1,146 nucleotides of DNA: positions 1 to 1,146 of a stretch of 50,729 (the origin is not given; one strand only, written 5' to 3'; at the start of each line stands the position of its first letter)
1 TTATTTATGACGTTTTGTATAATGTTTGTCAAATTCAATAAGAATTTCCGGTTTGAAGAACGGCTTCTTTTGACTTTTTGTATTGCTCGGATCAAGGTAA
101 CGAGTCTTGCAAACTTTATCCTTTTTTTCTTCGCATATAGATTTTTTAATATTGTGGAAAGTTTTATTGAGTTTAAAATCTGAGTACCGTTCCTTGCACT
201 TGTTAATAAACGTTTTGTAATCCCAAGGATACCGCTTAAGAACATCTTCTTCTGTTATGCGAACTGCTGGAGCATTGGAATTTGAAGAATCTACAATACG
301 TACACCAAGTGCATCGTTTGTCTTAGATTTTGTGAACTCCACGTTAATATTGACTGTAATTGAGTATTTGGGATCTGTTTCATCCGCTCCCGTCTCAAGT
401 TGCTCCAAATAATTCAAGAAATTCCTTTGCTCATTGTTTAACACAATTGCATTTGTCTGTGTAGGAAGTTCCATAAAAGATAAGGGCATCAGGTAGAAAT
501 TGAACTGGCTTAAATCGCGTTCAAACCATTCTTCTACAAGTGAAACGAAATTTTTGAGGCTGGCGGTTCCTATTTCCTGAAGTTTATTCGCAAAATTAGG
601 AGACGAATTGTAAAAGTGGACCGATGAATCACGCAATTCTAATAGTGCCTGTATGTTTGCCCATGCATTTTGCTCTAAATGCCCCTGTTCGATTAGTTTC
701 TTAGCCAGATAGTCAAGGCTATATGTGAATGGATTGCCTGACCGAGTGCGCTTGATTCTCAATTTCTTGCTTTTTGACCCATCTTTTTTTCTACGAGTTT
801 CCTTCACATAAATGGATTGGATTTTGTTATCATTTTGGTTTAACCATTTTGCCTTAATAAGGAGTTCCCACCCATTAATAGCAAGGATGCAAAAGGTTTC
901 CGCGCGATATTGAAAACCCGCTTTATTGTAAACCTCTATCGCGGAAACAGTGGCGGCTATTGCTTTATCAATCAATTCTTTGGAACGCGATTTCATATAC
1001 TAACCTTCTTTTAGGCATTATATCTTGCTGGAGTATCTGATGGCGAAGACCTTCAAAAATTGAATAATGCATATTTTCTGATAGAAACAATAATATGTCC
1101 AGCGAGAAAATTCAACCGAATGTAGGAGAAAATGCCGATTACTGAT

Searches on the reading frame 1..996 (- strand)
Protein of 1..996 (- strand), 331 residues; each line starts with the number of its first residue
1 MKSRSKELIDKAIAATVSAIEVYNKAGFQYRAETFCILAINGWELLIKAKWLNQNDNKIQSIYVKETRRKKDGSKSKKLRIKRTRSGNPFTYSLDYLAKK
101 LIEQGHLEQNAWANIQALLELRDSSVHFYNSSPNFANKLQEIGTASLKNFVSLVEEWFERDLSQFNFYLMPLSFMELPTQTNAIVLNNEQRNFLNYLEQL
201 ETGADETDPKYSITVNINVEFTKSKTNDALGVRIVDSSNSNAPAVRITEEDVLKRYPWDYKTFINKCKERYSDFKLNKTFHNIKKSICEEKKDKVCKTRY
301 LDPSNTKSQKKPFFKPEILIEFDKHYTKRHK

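Call 102: search_protein_families(library=pfam, proteins=[window:1-996:-], max_evalue=0.00001)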
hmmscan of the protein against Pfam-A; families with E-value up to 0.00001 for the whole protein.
window:1-996:- (331 aa): 1 family
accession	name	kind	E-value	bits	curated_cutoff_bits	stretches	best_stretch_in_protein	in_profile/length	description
PF12358.13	DUF3644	-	1.1e-47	162.5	27.6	1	7-202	1-181/183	Domain of unknown function (DUF3644)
